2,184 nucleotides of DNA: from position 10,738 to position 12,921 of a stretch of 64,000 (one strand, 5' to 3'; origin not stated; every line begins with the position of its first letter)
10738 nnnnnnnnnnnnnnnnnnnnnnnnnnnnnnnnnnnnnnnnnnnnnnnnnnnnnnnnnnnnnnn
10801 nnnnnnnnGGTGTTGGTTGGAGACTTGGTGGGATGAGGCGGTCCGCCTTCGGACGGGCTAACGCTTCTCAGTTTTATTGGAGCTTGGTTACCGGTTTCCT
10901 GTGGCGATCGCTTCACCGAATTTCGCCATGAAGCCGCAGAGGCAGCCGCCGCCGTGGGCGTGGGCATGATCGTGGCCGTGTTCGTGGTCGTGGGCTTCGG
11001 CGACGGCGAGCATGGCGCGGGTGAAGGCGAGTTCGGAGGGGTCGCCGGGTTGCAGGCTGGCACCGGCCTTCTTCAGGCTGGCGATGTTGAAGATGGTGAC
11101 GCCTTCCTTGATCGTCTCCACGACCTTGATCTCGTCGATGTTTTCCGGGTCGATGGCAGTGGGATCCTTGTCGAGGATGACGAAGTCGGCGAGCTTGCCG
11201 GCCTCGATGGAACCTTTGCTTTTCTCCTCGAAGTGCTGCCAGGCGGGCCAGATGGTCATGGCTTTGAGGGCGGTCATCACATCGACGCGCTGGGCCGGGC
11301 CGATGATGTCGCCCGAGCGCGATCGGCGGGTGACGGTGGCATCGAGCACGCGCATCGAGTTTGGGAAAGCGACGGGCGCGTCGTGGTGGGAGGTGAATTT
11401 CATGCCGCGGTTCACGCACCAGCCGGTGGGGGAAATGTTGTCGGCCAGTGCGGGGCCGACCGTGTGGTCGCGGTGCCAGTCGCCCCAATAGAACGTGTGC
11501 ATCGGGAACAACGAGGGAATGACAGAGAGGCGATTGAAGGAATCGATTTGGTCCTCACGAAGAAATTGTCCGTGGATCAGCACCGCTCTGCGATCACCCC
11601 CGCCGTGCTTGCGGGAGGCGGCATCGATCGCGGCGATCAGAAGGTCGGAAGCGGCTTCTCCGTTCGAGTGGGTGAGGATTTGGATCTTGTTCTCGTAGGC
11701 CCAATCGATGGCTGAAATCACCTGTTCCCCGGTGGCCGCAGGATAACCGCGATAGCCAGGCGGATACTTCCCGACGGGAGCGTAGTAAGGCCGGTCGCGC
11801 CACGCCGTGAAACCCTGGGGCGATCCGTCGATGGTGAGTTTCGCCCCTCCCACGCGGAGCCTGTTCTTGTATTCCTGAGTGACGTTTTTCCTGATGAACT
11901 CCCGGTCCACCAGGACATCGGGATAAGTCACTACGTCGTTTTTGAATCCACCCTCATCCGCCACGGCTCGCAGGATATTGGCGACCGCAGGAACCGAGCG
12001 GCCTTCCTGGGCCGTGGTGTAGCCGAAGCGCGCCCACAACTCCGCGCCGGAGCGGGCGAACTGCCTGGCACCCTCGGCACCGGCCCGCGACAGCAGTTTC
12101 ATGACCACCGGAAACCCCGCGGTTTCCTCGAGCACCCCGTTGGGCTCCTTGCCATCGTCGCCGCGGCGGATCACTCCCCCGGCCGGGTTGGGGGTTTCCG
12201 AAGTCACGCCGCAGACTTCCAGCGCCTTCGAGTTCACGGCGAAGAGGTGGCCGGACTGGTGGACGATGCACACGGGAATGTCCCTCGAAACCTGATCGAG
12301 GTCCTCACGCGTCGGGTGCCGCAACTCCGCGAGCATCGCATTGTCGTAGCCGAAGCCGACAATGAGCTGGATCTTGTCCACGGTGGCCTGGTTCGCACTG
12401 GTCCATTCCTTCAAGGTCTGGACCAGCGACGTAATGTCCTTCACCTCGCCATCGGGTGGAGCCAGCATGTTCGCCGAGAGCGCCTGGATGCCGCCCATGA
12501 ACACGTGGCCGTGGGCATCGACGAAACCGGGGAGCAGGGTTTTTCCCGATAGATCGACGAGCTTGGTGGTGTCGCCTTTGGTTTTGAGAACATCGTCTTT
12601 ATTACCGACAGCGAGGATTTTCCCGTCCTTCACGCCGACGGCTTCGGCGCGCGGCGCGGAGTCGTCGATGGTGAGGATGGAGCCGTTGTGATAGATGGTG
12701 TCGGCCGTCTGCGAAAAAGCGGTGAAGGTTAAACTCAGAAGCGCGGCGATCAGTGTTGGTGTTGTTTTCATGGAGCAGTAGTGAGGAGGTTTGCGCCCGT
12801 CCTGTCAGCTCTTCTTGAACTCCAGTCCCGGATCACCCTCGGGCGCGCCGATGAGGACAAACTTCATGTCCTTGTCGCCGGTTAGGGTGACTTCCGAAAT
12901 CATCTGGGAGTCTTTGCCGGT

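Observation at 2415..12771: Secreted amide-hydrolase island with a duplicated choloylglycine-hydrolase/amidohydrolase gene pair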

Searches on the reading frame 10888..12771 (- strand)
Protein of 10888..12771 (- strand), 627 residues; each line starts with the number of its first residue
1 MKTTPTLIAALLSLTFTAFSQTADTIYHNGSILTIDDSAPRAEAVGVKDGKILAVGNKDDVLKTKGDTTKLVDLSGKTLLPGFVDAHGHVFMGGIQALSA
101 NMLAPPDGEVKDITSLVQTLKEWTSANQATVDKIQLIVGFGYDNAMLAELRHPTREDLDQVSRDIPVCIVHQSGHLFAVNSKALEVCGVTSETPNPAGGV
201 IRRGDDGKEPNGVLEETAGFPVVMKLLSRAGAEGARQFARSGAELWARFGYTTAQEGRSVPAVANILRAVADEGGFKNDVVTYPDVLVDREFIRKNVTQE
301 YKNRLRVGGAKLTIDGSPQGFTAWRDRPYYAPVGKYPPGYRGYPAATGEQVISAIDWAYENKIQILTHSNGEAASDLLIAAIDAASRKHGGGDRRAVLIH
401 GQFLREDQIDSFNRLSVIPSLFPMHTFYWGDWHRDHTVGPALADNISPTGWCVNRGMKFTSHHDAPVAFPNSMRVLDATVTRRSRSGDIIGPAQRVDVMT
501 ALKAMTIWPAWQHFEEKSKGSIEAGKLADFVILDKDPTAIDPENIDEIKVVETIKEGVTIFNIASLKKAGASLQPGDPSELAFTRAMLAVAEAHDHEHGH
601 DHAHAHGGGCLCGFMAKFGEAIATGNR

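Call 4: search_protein_families(library=pfam, proteins=[window:10888-12771:-], max_evalue=0.01)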
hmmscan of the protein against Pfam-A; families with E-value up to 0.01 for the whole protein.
window:10888-12771:- (627 aa): 2 families
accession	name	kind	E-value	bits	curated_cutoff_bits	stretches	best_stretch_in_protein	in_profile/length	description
PF07969.17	Amidohydro_3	-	1.4e-106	358.2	29.7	1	71-561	2-472/472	Amidohydrolase family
PF01979.26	Amidohydro_1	-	3.1e-12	46.8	25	1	233-557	40-342/345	Amidohydrolase family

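Call 6: search_protein_families(library=ncbifam, proteins=[window:10888-12771:-], max_evalue=0.01)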
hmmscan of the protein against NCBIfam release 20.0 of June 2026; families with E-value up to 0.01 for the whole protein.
window:10888-12771:- (627 aa): 49 families (the best 25 are shown)
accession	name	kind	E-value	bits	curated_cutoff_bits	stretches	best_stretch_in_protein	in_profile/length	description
TIGR01224.1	hutI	equivalog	3.7e-13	49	298.15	2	43-94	4-53/377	imidazolonepropionase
NF006056.0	PRK08204.1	subfamily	1.2e-12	47.3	391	2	24-102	4-79/449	hypothetical protein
TIGR03178.1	allantoinase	equivalog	4.6e-10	38.9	357.85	1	35-90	10-60/441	allantoinase AllB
NF006689.0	PRK09237.1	equivalog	2.1e-09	36.4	371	1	23-94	3-70/383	amidohydrolase/deacetylase family metallohydrolase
NF051886.1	XaaProDiPepCaul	equivalog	4.9e-09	35.7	500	1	43-90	19-64/398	Xaa-Pro dipeptidase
TIGR01178.1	ade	equivalog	8.8e-09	34.3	472.5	1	25-93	2-62/552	adenine deaminase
NF006549.0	PRK09045.1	equivalog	1e-08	34.2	540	1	24-93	9-79/444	TRZ/ATZ family hydrolase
NF006560.0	PRK09061.1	subfamily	1.2e-08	33.8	340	1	13-90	16-87/517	amidohydrolase family protein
NF011990.0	PRK15446.2-6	subfamily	1.5e-08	33.8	233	1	26-88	4-64/390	alpha-D-ribose 1-methylphosphonate 5-triphosphate diphosphatase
TIGR02967.1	guan_deamin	equivalog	2e-08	33.7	375.4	1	44-90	8-54/401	guanine deaminase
NF004701.0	PRK06038.1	equivalog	3.2e-08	32.7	609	1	21-94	2-70/432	N-ethylammeline chlorohydrolase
NF005540.0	PRK07203.1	equivalog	4.2e-08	32.2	444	1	27-104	4-82/444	putative aminohydrolase SsnA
NF005211.0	PRK06687.1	equivalog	1.5e-07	30.5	703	1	43-98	22-75/419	TRZ/ATZ family protein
NF006681.0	PRK09229.1-2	equivalog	1.9e-07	30.2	362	1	34-95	13-67/451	formimidoylglutamate deiminase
NF058539.1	ergo_uti2_ErtD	equivalog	2.1e-07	30.2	650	1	42-95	18-67/449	hydantoin-5-propionate amidohydrolase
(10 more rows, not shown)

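Call 7: search_solved_structures(query=window:10888-12771:-, max_evalue=0.001, show_alignments=1)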
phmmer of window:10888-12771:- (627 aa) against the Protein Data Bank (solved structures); distinct sequences matched with E-value up to 0.001: 15.
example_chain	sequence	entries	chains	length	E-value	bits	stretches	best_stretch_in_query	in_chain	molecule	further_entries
3icj_A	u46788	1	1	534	2.2e-19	72.8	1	29-538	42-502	uncharacterized metal-dependent hydrolase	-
3igh_X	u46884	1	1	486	3.2e-17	65.6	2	29-193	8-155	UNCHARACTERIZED METAL-DEPENDENT HYDROLASE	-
3ggm_A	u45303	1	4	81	5.9e-11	44.9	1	23-93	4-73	uncharacterized protein BT9727_2919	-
4dyk_A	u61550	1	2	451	1e-06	30.9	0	41-99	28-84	AMIDOHYDROLASE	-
4gbd_A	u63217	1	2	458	1e-06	30.9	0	41-99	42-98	Putative uncharacterized protein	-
4ub9_A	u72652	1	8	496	1.2e-06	30.7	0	496-557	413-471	Molinate hydrolase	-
4wgx_A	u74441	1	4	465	1.3e-06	30.5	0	496-557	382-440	Molinate hydrolase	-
8je0_A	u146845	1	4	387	1e-05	27.6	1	24-108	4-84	Amidase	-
2vun_A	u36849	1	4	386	5.7e-05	25.1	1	28-93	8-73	ENAMIDASE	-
3ooq_A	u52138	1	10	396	0.00012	24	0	25-91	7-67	amidohydrolase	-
4v1x_A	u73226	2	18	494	0.00015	23.7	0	29-90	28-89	ATRAZINE CHLOROHYDROLASE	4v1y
8dqn_A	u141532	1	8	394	0.00022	23.2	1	43-105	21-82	Isoaspartyl dipeptidase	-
3e74_A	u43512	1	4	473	0.00047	22.1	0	22-94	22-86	Allantoinase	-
8hfd_A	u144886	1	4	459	0.0008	21.3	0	24-94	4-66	Allantoinase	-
3gip_A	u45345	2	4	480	0.0009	21.2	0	37-90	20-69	N-acyl-D-glutamate deacylase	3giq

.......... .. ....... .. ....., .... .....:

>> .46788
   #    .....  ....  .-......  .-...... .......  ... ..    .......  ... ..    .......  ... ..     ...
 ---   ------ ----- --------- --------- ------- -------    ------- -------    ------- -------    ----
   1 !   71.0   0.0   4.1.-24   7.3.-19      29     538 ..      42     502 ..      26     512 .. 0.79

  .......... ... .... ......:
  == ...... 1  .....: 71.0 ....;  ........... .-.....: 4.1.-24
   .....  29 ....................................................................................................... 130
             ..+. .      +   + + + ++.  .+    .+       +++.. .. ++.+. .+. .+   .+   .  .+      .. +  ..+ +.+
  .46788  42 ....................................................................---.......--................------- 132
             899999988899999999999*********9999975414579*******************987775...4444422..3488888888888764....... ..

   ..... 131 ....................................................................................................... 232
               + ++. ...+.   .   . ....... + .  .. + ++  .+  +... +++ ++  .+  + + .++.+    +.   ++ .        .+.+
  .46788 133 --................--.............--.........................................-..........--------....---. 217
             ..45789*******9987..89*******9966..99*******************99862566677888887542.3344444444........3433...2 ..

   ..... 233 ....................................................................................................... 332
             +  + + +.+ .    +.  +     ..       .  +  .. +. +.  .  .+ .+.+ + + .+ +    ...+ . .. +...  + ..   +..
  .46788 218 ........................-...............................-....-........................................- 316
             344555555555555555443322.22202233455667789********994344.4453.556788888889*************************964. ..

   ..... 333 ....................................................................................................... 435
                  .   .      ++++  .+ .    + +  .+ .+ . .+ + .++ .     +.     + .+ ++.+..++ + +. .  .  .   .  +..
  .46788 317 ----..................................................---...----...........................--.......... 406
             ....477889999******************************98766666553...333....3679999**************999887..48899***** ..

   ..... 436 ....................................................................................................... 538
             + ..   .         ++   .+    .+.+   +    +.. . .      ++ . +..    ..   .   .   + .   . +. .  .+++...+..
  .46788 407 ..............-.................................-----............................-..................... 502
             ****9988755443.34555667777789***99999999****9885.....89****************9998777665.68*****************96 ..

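Call 9: find_homologous_proteins(query=window:10888-12771:-, max_evalue=1e-20)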
Query window:10888-12771:- (627 aa): 7994 proteins with E <= 1e-20 among 8000 candidates; the best 120 are listed.
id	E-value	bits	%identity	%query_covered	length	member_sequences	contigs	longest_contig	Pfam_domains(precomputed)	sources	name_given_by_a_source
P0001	0.0e+0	1441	100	100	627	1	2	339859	PF07969.18,PF01979.27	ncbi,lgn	-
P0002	0.0e+0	1245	87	99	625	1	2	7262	PF07969.18,PF01979.27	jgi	jgi:predicted amidohydrolase YtcJ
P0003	0.0e+0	1238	85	100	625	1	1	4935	PF07969.18,PF01979.27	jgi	jgi:hypothetical protein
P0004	0.0e+0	1234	85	99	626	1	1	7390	PF07969.18,PF01979.27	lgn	-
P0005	0.0e+0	1232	86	99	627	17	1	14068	PF07969.18,PF01979.27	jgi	jgi:predicted amidohydrolase YtcJ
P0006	0.0e+0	1232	85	99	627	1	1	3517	PF07969.18,PF01979.27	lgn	-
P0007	0.0e+0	1230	85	99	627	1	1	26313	PF07969.18,PF01979.27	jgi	jgi:predicted amidohydrolase YtcJ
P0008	0.0e+0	1227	85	99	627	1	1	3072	PF07969.18,PF22039.2,PF01979.27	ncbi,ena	-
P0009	0.0e+0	1226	85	99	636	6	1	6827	PF07969.18,PF01979.27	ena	-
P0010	0.0e+0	1218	86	98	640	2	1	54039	PF07969.18,PF01979.27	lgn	-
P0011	0.0e+0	1215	84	99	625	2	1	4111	PF07969.18,PF01979.27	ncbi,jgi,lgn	-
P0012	0.0e+0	1210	83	99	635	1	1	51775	PF07969.18,PF01979.27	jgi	jgi:predicted amidohydrolase YtcJ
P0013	0.0e+0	1208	83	99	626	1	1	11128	PF07969.18,PF01979.27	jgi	jgi:predicted amidohydrolase YtcJ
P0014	0.0e+0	1204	84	100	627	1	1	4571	PF07969.18,PF01979.27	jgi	jgi:predicted amidohydrolase YtcJ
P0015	0.0e+0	1203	82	100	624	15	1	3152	PF07969.18,PF01979.27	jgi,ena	jgi:hypothetical protein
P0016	0.0e+0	1195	83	98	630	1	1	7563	PF07969.18,PF01979.27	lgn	-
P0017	0.0e+0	1191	84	98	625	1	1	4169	PF07969.18,PF01979.27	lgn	-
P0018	0.0e+0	1173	81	100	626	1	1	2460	PF07969.18,PF01979.27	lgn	-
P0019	0.0e+0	1168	81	99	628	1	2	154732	PF07969.18,PF01979.27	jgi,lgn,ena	-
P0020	0.0e+0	1165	82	99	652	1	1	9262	PF07969.18,PF01979.27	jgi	jgi:predicted amidohydrolase YtcJ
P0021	0.0e+0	1159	83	96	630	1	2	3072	PF07969.18,PF22039.2,PF01979.27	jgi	jgi:hypothetical protein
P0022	0.0e+0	1156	80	99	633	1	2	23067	PF07969.18,PF01979.27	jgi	jgi:predicted amidohydrolase YtcJ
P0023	0.0e+0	1146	80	100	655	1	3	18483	PF07969.18,PF01979.27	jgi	jgi:predicted amidohydrolase YtcJ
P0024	0.0e+0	1136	80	98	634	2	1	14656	PF07969.18,PF01979.27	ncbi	-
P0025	0.0e+0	1123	78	100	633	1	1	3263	PF07969.18,PF01979.27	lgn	-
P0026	0.0e+0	1112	76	100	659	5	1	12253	PF07969.18,PF01979.27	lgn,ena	-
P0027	0.0e+0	1097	74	100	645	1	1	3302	PF07969.18,PF01979.27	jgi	jgi:predicted amidohydrolase YtcJ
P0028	0.0e+0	1093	75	99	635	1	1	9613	PF07969.18,PF01979.27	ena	-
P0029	0.0e+0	1089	76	97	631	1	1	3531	PF07969.18,PF01979.27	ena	-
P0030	0.0e+0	1086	75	100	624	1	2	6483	PF07969.18,PF01979.27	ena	-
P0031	0.0e+0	1084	74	100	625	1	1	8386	PF07969.18,PF01979.27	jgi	jgi:hypothetical protein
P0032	0.0e+0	1084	74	99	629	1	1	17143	PF07969.18,PF01979.27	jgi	jgi:hypothetical protein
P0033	0.0e+0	1075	73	99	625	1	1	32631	PF07969.18,PF01979.27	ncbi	-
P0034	0.0e+0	1064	74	98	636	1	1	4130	PF07969.18,PF01979.27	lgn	-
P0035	0.0e+0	1061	75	97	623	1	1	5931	PF07969.18,PF01979.27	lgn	-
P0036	0.0e+0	1059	75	97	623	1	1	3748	PF07969.18,PF01979.27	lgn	-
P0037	0.0e+0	1059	73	100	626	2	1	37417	PF07969.18,PF01979.27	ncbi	-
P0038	0.0e+0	1058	74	97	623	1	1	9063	PF07969.18,PF01979.27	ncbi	-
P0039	0.0e+0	1057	72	100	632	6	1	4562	PF07969.18,PF01979.27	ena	-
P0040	0.0e+0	1043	72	99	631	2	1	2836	PF07969.18,PF01979.27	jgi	-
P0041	0.0e+0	1039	72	100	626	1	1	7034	PF07969.18,PF01979.27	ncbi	-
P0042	0.0e+0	1037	72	99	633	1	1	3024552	PF07969.18,PF01979.27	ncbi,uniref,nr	ncbi:amidohydrolase [Prosthecochloris sp. SCSIO W1101]|uniref:amidohydrolase n=1 Tax=Prosthecochlori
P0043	0.0e+0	1036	71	98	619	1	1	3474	PF07969.18,PF01979.27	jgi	-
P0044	0.0e+0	1034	72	97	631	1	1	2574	PF07969.18,PF01979.27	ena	-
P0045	0.0e+0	1033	71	100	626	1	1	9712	PF07969.18,PF01979.27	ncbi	-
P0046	0.0e+0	1031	72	98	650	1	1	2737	PF07969.18,PF01979.27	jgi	-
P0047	0.0e+0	1031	71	100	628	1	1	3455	PF07969.18,PF01979.27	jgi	-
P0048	0.0e+0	1029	70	100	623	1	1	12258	PF07969.18,PF01979.27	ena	-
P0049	0.0e+0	1028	70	100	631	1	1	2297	PF07969.18,PF01979.27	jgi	jgi:predicted amidohydrolase YtcJ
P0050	0.0e+0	1027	70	100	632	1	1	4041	PF07969.18,PF01979.27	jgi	-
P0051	0.0e+0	1027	71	100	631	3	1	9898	PF07969.18,PF01979.27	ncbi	ncbi:MAG: amidohydrolase [Desulfobacterales bacterium]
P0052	0.0e+0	1026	70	100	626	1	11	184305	PF07969.18,PF01979.27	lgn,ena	-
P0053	0.0e+0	1026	71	100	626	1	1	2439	PF07969.18,PF01979.27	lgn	-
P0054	0.0e+0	1025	70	100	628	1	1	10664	PF07969.18,PF01979.27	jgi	jgi:predicted amidohydrolase YtcJ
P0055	0.0e+0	1025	71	100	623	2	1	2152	PF07969.18,PF01979.27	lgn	-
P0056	0.0e+0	1023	70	99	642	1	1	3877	PF07969.18,PF01979.27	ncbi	-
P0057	0.0e+0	1023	71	99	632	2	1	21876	PF07969.18,PF01979.27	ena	-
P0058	0.0e+0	1023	71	99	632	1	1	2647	PF07969.18,PF01979.27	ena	-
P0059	0.0e+0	1023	72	97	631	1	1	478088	PF07969.18,PF01979.27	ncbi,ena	-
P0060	0.0e+0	1023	71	100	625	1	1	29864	PF07969.18,PF01979.27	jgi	-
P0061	0.0e+0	1022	70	100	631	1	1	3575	PF07969.18,PF01979.27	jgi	jgi:predicted amidohydrolase YtcJ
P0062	0.0e+0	1022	71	98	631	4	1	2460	PF07969.18,PF01979.27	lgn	-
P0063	0.0e+0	1020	71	99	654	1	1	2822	PF07969.18,PF01979.27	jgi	-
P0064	0.0e+0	1019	71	98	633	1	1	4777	PF07969.18,PF01979.27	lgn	-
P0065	0.0e+0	1019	72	96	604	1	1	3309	PF07969.18,PF01979.27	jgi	-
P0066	0.0e+0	1017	70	100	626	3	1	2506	PF07969.18,PF01979.27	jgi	jgi:predicted amidohydrolase YtcJ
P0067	0.0e+0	1015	70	100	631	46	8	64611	PF07969.18,PF01979.27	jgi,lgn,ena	jgi:predicted amidohydrolase YtcJ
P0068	0.0e+0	1015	71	98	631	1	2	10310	PF07969.18,PF01979.27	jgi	jgi:predicted amidohydrolase YtcJ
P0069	0.0e+0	1014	68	100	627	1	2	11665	PF07969.18,PF01979.27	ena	-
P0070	0.0e+0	1012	71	99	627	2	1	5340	PF07969.18,PF01979.27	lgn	-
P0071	0.0e+0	1012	71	97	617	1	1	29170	PF07969.18,PF01979.27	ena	-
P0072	0.0e+0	1012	70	97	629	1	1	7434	PF07969.18,PF01979.27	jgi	-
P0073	0.0e+0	1012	70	98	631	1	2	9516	PF07969.18,PF01979.27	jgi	jgi:predicted amidohydrolase YtcJ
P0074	0.0e+0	1011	70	99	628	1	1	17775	PF07969.18,PF01979.27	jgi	-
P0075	8.4e-298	1007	70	99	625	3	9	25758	PF07969.18,PF01979.27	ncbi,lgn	-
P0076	1.4e-297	1007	70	98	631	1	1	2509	PF07969.18,PF01979.27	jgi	jgi:predicted amidohydrolase YtcJ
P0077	2.0e-297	1006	70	99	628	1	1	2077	PF07969.18,PF01979.27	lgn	-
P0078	2.7e-297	1006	70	98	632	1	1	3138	PF07969.18,PF01979.27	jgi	-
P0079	6.9e-297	1004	67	100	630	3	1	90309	PF07969.18,PF01979.27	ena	-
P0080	9.7e-297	1004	69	99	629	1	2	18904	PF07969.18,PF01979.27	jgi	-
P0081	1.8e-296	1003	71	97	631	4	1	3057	PF07969.18,PF01979.27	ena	-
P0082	2.9e-296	1002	69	99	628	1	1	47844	PF07969.18,PF01979.27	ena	-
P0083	6.3e-296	1001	69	99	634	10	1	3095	PF07969.18,PF01979.27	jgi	jgi:predicted amidohydrolase YtcJ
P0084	7.0e-296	1001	68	100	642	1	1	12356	PF07969.18,PF01979.27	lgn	-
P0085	1.1e-295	1000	68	99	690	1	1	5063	PF07969.18,PF01979.27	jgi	jgi:predicted amidohydrolase YtcJ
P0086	1.2e-295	1000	69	100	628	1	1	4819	PF07969.18,PF01979.27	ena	-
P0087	2.4e-295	999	69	100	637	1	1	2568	PF07969.18,PF01979.27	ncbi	-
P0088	2.9e-295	999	69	97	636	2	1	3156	PF07969.18,PF01979.27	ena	-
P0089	2.9e-295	999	69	100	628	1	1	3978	PF07969.18,PF01979.27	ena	-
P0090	6.5e-295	998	70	96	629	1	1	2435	PF07969.18,PF01979.27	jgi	-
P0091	1.1e-294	997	73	92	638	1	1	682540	PF07969.18,PF01979.27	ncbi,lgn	ncbi:MAG: amidohydrolase [Verrucomicrobiota bacterium]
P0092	1.2e-294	997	69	99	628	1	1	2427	PF07969.18,PF01979.27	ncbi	-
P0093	1.4e-294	997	72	95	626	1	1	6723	PF07969.18,PF01979.27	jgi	jgi:predicted amidohydrolase YtcJ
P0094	2.2e-294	996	71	96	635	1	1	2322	PF07969.18,PF01979.27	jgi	jgi:hypothetical protein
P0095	3.0e-294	996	70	99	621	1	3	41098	PF07969.18,PF01979.27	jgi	jgi:predicted amidohydrolase YtcJ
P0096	3.3e-294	995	70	99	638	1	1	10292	PF07969.18,PF01979.27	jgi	-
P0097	3.5e-294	995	68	100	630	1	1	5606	PF07969.18,PF01979.27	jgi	-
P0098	3.8e-294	995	70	97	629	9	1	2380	PF07969.18,PF01979.27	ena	-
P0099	4.0e-294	995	69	97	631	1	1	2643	PF07969.18,PF01979.27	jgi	-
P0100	9.4e-294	994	69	99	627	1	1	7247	PF07969.18,PF01979.27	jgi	-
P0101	2.0e-293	993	68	98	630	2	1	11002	PF07969.18,PF01979.27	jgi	-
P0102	2.2e-293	993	70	97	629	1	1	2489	PF07969.18,PF01979.27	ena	-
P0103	2.2e-293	993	67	99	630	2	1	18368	PF07969.18,PF01979.27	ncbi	-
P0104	2.5e-293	993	70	97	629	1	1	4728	PF07969.18,PF01979.27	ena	-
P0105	4.4e-293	992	71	96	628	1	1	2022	PF07969.18,PF01979.27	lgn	-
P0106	4.8e-293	992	68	100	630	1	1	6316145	PF07969.18,PF01979.27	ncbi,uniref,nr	ncbi:amidohydrolase [Desulfopila sp. IMCC35008]|uniref:amidohydrolase n=1 Tax=Desulfopila sp. IMCC35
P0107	7.3e-293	991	73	92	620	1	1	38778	PF07969.18,PF01979.27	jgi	jgi:predicted amidohydrolase YtcJ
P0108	7.5e-293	991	68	99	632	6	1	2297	PF07969.18,PF01979.27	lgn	-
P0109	8.8e-293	991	68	99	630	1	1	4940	PF07969.18,PF01979.27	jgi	jgi:predicted amidohydrolase YtcJ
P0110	1.4e-292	990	70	98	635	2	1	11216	PF07969.18,PF01979.27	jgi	jgi:predicted amidohydrolase YtcJ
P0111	1.7e-292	990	69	97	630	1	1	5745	PF07969.18,PF01979.27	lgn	-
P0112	1.9e-292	990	70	99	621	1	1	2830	PF07969.18,PF01979.27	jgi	jgi:predicted amidohydrolase YtcJ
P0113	2.0e-292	990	69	97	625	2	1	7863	PF07969.18,PF01979.27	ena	-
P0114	2.1e-292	990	68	100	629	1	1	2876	PF07969.18,PF01979.27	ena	-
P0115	3.1e-292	989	69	97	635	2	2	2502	PF07969.18,PF01979.27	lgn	-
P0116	3.3e-292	989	70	97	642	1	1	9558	PF07969.18,PF01979.27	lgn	-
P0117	3.3e-292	989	68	99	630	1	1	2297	PF07969.18,PF01979.27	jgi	jgi:predicted amidohydrolase YtcJ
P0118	3.6e-292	989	68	98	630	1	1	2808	PF07969.18,PF01979.27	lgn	-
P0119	3.7e-292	989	68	100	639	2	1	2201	PF07969.18,PF01979.27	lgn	-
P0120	3.8e-292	989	74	89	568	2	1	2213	PF07969.18,PF01979.27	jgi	-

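Call 10: find_encoding_contigs(protein=P0001, flank=10000, max_places=3)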
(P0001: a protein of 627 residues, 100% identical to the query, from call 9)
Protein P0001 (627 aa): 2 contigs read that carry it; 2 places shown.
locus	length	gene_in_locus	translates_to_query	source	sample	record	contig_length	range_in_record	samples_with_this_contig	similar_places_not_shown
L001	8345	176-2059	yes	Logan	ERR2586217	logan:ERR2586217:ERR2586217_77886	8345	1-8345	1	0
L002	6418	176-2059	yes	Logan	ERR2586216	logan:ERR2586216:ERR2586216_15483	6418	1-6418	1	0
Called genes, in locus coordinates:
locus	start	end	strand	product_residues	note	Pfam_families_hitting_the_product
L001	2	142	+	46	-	?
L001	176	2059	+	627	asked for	PF07969:Amidohydro_3, PF01979:Amidohydro_1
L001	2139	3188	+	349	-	PF02275:CBAH, PF03417:AAT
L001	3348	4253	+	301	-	PF12146:Hydrolase_4, PF12697:Abhydrolase_6 (weak), PF00561:Abhydrolase_1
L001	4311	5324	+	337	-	PF06863:DUF1254 (weak), PF06742:DUF1214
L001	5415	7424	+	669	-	PF07969:Amidohydro_3, PF01979:Amidohydro_1 (weak)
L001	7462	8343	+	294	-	?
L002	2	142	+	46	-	?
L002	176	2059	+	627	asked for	PF07969:Amidohydro_3, PF01979:Amidohydro_1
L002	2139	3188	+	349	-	PF02275:CBAH, PF03417:AAT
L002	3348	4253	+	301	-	PF12146:Hydrolase_4, PF12697:Abhydrolase_6 (weak), PF00561:Abhydrolase_1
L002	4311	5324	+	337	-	PF06863:DUF1254 (weak), PF06742:DUF1214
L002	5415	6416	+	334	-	?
